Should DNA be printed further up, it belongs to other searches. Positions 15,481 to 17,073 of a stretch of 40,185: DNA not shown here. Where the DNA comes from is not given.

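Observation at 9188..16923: Tandemly duplicated two-gene cassette: large acidic multi-module lipoprotein + FadL/PorV-like outer-membrane barrel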

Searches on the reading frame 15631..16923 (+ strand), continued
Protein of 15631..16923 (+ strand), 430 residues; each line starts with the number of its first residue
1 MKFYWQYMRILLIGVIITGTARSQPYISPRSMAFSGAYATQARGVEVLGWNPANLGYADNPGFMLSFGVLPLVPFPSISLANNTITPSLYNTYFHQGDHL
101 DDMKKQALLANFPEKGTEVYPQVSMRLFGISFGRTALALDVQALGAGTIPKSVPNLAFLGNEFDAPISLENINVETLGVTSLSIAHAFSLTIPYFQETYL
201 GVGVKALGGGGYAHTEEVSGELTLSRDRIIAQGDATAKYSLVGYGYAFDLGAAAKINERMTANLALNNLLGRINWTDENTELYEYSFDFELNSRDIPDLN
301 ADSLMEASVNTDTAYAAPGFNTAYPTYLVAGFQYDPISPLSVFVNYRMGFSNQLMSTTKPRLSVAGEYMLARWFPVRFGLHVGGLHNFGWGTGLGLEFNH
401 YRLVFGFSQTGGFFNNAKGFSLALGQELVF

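Call 48: search_protein_families(library=pfam, proteins=[L047:3025-5913:+, L060:3897-5969:+, L062:3897-5969:+, L063:3937-5943:+, L052:3857-5941:+, L061:3554-5905:+, L064:3677-5998:+, L033:4919-6019:+, L050:3969-5957:+], max_evalue=1)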
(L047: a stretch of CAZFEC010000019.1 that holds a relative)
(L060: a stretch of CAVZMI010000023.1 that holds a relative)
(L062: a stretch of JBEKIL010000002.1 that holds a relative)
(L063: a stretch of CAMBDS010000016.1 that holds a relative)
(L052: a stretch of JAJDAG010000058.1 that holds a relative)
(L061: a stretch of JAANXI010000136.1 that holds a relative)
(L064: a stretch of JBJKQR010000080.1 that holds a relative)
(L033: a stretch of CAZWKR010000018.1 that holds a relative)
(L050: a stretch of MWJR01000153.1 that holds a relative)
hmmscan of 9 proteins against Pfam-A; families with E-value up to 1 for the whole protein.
L047:3025-5913:+ (962 aa): 0 families

L060:3897-5969:+ (690 aa): 0 families

L062:3897-5969:+ (690 aa): 0 families

L063:3937-5943:+ (668 aa): 0 families

L052:3857-5941:+ (694 aa): 0 families

L061:3554-5905:+ (783 aa): 0 families

L064:3677-5998:+ (773 aa): 0 families

L033:4919-6019:+ (366 aa): 0 families

L050:3969-5957:+ (662 aa): 0 families

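Call 55: find_homologous_proteins(query=A4, max_evalue=0.001)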
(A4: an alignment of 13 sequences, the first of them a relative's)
Query A4 (13 sequences) (668 aa, profile of the alignment): 17 proteins with E <= 0.001 among 8000 candidates.
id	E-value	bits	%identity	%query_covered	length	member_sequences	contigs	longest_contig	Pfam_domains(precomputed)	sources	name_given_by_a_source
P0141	2.0e-252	857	82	100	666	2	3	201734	-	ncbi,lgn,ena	-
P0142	2.3e-251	854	100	100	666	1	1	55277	-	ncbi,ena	-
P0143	5.1e-242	823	50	99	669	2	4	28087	-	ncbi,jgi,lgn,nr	ncbi:MAG: hypothetical protein FJY65_01965 [Calditrichaeota bacterium]|nr:hypothetical protein [Cald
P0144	1.7e-211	722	73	94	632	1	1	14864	-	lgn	-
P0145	9.7e-209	713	61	96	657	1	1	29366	-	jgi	jgi:hypothetical protein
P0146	5.0e-206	704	46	95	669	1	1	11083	-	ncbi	-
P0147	7.7e-206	703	52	100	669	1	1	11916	-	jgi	-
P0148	1.9e-204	699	54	98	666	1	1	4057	-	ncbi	-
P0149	4.7e-203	694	53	96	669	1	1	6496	-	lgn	-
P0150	1.5e-198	679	45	98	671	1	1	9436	-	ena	-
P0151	2.6e-198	679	51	97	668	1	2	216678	-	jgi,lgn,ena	-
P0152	2.5e-188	646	44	96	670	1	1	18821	-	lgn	-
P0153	1.9e-177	610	42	99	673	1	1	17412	-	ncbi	-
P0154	4.0e-166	572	42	98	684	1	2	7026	-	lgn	-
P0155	1.3e-88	316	22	96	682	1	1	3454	-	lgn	-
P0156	3.0e-72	262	24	49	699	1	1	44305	-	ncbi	-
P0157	4.1e-71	258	21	95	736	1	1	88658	-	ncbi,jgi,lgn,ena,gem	-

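Call 59: search_solved_structures(query=A4, max_evalue=10, show_alignments=3)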
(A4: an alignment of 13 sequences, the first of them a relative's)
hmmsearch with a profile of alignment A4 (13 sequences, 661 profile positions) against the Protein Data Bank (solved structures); distinct sequences matched with E-value up to 10: 5.
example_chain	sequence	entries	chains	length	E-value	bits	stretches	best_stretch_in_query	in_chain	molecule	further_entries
5hyp_A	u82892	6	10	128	0.39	12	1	183-254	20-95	C4b-binding protein alpha chain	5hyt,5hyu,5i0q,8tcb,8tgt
2a55_A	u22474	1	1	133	0.43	11.9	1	183-254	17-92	C4b-binding protein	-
5hzp_B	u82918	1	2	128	0.64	11.3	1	183-254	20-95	C4b-binding protein alpha chain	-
4hwb_A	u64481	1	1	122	1.7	9.9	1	415-464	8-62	Interleukin-13 receptor subunit alpha-1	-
2w0i_A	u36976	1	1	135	1.7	9.9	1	608-645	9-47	TWINFILIN-2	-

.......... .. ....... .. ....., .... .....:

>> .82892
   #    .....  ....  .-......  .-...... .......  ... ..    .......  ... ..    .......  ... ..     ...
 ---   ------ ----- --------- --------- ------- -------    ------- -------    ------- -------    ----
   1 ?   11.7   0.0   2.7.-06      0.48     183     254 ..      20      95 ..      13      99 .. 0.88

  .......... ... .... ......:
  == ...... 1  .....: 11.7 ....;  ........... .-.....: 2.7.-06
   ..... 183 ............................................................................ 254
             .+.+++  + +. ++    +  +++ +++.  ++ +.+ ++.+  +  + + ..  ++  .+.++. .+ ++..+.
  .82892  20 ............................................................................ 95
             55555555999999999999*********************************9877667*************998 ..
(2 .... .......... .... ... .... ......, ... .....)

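Call 60: search_protein_families(library=pfam, proteins=[L060:5956-7359:+, L063:5953-7236:+, L052:5959-7236:+, L066:5899-7218:+, L064:5995-7341:+, L047:5914-7323:+, L033:6028-7293:+], max_evalue=1)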
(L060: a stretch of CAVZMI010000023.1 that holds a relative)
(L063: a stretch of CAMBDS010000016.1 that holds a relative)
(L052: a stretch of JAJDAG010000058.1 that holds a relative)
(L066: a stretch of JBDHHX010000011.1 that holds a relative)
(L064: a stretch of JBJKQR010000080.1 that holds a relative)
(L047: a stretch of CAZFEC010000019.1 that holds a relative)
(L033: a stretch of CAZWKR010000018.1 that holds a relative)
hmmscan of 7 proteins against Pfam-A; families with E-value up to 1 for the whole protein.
L060:5956-7359:+ (467 aa): 4 families
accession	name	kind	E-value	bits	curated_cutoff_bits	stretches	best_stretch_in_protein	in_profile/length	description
PF18990.6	DUF5723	-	2.8e-36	126.4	26.8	1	67-442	9-375/376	Family of unknown function (DUF5723)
PF03349.22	Toluene_X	-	0.00011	21.2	29.7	1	16-71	3-59/421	Outer membrane protein transport protein (OMPP1/FadL/TodX)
PF18888.5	DUF5650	-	0.14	12.2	25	0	289-314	11-36/55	Repeat of unknown function (DUF5650)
PF06646.16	CypI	-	0.17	11.5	27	1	279-314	216-251/332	Extracytoplasmic thiamine-binding lipoprotein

L063:5953-7236:+ (427 aa): 2 families
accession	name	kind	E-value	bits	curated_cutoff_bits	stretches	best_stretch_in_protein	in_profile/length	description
PF18990.6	DUF5723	-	4.7e-12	46.7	26.8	1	61-222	11-173/376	Family of unknown function (DUF5723)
PF13729.12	TraF_2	-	0.00088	19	25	1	49-205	4-170/264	F plasmid transfer operon, TraF, protein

L052:5959-7236:+ (425 aa): 4 families
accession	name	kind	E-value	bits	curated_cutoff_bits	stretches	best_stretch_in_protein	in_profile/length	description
PF18990.6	DUF5723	-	4.7e-20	73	26.8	2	65-226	8-170/376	Family of unknown function (DUF5723)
PF13729.12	TraF_2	-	1.2e-08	34.9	25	1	166-316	128-244/264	F plasmid transfer operon, TraF, protein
PF03349.22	Toluene_X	-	0.0025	16.8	29.7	1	26-265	15-222/421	Outer membrane protein transport protein (OMPP1/FadL/TodX)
PF06912.16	DUF1275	-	0.01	16.1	25.4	1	10-99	51-133/193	Protein of unknown function (DUF1275)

L066:5899-7218:+ (439 aa): 2 families
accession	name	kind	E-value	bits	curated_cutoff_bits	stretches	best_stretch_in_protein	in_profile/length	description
PF13729.12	TraF_2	-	0.00017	21.3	25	1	152-354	114-262/264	F plasmid transfer operon, TraF, protein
PF03349.22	Toluene_X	-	0.003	16.5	29.7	1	19-85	2-70/421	Outer membrane protein transport protein (OMPP1/FadL/TodX)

L064:5995-7341:+ (448 aa): 2 families
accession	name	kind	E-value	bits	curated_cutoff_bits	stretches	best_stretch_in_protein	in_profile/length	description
PF18990.6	DUF5723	-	7.8e-08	32.8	26.8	2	231-299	204-273/376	Family of unknown function (DUF5723)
PF19572.5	PorV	-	0.0012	18.9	27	1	16-87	14-84/243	Type IX secretion system protein PorV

L047:5914-7323:+ (469 aa): 2 families
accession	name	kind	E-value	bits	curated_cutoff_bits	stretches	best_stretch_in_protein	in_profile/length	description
PF18990.6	DUF5723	-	8.7e-29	101.8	26.8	1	88-438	16-367/376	Family of unknown function (DUF5723)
PF13729.12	TraF_2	-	0.046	13.4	25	0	280-303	197-219/264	F plasmid transfer operon, TraF, protein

L033:6028-7293:+ (421 aa): 1 family
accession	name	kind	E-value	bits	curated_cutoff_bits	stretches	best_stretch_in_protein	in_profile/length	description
PF18990.6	DUF5723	-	9e-24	85.3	26.8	2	237-394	210-371/376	Family of unknown function (DUF5723)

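Call 61: list_cluster_members(proteins=[P0141, P0142, P0146, P0148, P0151, P0153, P0155, P0156, P0157, P0145])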
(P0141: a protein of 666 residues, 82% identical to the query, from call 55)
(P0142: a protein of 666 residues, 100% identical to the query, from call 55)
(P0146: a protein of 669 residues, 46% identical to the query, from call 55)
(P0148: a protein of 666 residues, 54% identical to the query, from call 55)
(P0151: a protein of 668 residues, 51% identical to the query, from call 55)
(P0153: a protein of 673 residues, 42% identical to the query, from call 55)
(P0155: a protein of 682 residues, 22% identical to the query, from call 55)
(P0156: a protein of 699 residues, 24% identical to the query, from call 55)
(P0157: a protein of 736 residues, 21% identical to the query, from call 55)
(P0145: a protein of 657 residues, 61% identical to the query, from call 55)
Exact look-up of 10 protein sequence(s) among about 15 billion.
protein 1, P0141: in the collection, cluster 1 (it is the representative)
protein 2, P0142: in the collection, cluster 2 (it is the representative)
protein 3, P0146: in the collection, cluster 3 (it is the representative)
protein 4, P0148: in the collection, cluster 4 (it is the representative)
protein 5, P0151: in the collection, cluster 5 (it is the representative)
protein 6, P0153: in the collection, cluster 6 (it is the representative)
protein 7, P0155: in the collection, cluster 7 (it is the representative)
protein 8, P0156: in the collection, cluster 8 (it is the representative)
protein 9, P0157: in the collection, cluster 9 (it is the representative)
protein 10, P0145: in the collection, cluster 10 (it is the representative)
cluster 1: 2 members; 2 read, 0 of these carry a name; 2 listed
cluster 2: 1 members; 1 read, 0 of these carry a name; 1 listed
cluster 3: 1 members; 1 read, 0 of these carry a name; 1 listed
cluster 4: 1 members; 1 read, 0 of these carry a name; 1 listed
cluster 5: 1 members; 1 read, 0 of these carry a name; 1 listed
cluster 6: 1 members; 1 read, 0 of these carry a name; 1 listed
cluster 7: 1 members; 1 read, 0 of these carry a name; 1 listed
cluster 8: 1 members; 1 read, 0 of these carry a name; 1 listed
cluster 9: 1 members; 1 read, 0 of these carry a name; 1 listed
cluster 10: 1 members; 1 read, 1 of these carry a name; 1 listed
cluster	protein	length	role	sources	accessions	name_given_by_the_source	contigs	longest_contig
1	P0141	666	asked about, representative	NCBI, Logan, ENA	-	-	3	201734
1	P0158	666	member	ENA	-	-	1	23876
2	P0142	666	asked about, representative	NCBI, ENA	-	-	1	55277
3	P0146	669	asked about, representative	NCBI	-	-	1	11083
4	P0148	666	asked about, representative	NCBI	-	-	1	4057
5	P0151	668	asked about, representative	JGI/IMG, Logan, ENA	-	-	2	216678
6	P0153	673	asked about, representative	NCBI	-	-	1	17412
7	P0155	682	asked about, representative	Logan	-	-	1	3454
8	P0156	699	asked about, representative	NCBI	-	-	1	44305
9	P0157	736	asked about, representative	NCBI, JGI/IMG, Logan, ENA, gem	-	-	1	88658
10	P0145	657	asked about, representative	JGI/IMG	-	hypothetical protein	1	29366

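Call 66: find_encoding_contigs(protein=P0126, flank=5000, max_places=1)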
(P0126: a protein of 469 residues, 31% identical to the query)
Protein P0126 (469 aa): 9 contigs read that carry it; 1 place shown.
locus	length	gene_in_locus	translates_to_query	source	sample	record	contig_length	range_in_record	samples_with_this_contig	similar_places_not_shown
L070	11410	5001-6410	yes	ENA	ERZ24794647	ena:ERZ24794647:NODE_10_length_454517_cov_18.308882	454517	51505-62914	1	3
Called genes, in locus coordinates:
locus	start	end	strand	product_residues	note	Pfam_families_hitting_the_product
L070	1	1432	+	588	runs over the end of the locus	PF05524:PEP-utilisers_N, PF00391:PEP-utilizers, PF02896:PEP-utilizers_C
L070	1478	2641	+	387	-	PF00438:S-AdoMet_synt_N, PF02772:S-AdoMet_synt_M, PF02773:S-AdoMet_synt_C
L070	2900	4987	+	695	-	-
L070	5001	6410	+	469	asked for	PF18990:DUF5723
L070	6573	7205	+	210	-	PF18433:DUF5610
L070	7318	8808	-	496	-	-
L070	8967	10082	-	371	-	PF01103:Omp85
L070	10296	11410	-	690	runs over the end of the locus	PF00989:PAS, PF13426:PAS_9, PF08447:PAS_3, PF00989:PAS, PF13188:PAS_8, PF08448:PAS_4, PF13426:PAS_9, PF02518:HATPase_c, +3 more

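Call 67: find_encoding_contigs(protein=P0130, flank=5000, max_places=1)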
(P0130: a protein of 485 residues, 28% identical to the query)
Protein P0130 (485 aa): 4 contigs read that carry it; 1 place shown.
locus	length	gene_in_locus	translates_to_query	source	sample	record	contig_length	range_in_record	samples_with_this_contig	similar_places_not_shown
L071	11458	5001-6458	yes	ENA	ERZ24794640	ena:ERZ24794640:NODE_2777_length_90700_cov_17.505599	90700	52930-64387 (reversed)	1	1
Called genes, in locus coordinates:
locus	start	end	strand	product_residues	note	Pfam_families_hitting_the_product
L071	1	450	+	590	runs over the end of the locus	PF05524:PEP-utilisers_N, PF00391:PEP-utilizers, PF02896:PEP-utilizers_C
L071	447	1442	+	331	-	PF00483:NTP_transferase, PF12804:NTP_transf_3 (weak), PF25087:GMPPB_C (weak)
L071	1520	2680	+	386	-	PF00438:S-AdoMet_synt_N, PF02772:S-AdoMet_synt_M, PF02773:S-AdoMet_synt_C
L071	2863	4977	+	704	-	-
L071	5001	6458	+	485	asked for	PF18990:DUF5723 (weak)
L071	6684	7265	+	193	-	PF18433:DUF5610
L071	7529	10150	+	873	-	PF02861:Clp_N, PF05621:TniB (weak), PF00004:AAA, PF17871:AAA_lid_9, PF07724:AAA_2, PF00004:AAA, PF07728:AAA_5, PF10431:ClpB_D2-small, +12 more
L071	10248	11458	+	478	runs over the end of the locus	PF00089:Trypsin, PF13365:Trypsin_2, PF00595:PDZ, PF13180:PDZ_2, PF17820:PDZ_6, PF00595:PDZ (weak), PF13180:PDZ_2 (weak), PF17820:PDZ_6, +1 more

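Call 68: find_encoding_contigs(protein=P0137, flank=5000, max_places=1)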
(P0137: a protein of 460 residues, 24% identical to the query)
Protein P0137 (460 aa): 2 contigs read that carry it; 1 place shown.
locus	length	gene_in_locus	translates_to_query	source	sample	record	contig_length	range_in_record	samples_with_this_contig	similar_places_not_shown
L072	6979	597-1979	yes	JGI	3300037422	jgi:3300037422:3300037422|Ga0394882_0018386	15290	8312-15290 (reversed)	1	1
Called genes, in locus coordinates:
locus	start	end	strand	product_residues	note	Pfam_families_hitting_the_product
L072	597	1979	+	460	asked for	PF18990:DUF5723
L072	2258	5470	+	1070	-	PF07494:Reg_prop (faint), PF23748:Beta-prop_LRRK2 (faint), PF08450:SGL (faint), PF07495:Y_Y_Y, PF07730:HisKA_3, PF02518:HATPase_c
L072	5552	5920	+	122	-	-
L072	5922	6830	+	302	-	-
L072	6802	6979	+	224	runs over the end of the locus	PF00072:Response_reg, PF00196:GerE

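Call 90: search_solved_structures(query=A8, max_evalue=10, show_alignments=5)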
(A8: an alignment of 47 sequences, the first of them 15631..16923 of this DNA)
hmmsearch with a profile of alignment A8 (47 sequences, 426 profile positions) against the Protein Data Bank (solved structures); distinct sequences matched with E-value up to 10: 4.
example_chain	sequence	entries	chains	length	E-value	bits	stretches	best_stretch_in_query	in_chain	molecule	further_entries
3bry_A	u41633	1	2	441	5.5e-06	28.9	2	27-76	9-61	TbuX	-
6h3i_F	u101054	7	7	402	0.00068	22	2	26-78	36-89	PorV | Type IX secretion system protein PorV domain-containing protein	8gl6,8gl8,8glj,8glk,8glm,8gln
6z34_A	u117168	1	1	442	0.026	16.8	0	313-346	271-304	CymD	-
2knb_A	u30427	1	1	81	2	10.6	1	130-176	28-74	E3 ubiquitin-protein ligase parkin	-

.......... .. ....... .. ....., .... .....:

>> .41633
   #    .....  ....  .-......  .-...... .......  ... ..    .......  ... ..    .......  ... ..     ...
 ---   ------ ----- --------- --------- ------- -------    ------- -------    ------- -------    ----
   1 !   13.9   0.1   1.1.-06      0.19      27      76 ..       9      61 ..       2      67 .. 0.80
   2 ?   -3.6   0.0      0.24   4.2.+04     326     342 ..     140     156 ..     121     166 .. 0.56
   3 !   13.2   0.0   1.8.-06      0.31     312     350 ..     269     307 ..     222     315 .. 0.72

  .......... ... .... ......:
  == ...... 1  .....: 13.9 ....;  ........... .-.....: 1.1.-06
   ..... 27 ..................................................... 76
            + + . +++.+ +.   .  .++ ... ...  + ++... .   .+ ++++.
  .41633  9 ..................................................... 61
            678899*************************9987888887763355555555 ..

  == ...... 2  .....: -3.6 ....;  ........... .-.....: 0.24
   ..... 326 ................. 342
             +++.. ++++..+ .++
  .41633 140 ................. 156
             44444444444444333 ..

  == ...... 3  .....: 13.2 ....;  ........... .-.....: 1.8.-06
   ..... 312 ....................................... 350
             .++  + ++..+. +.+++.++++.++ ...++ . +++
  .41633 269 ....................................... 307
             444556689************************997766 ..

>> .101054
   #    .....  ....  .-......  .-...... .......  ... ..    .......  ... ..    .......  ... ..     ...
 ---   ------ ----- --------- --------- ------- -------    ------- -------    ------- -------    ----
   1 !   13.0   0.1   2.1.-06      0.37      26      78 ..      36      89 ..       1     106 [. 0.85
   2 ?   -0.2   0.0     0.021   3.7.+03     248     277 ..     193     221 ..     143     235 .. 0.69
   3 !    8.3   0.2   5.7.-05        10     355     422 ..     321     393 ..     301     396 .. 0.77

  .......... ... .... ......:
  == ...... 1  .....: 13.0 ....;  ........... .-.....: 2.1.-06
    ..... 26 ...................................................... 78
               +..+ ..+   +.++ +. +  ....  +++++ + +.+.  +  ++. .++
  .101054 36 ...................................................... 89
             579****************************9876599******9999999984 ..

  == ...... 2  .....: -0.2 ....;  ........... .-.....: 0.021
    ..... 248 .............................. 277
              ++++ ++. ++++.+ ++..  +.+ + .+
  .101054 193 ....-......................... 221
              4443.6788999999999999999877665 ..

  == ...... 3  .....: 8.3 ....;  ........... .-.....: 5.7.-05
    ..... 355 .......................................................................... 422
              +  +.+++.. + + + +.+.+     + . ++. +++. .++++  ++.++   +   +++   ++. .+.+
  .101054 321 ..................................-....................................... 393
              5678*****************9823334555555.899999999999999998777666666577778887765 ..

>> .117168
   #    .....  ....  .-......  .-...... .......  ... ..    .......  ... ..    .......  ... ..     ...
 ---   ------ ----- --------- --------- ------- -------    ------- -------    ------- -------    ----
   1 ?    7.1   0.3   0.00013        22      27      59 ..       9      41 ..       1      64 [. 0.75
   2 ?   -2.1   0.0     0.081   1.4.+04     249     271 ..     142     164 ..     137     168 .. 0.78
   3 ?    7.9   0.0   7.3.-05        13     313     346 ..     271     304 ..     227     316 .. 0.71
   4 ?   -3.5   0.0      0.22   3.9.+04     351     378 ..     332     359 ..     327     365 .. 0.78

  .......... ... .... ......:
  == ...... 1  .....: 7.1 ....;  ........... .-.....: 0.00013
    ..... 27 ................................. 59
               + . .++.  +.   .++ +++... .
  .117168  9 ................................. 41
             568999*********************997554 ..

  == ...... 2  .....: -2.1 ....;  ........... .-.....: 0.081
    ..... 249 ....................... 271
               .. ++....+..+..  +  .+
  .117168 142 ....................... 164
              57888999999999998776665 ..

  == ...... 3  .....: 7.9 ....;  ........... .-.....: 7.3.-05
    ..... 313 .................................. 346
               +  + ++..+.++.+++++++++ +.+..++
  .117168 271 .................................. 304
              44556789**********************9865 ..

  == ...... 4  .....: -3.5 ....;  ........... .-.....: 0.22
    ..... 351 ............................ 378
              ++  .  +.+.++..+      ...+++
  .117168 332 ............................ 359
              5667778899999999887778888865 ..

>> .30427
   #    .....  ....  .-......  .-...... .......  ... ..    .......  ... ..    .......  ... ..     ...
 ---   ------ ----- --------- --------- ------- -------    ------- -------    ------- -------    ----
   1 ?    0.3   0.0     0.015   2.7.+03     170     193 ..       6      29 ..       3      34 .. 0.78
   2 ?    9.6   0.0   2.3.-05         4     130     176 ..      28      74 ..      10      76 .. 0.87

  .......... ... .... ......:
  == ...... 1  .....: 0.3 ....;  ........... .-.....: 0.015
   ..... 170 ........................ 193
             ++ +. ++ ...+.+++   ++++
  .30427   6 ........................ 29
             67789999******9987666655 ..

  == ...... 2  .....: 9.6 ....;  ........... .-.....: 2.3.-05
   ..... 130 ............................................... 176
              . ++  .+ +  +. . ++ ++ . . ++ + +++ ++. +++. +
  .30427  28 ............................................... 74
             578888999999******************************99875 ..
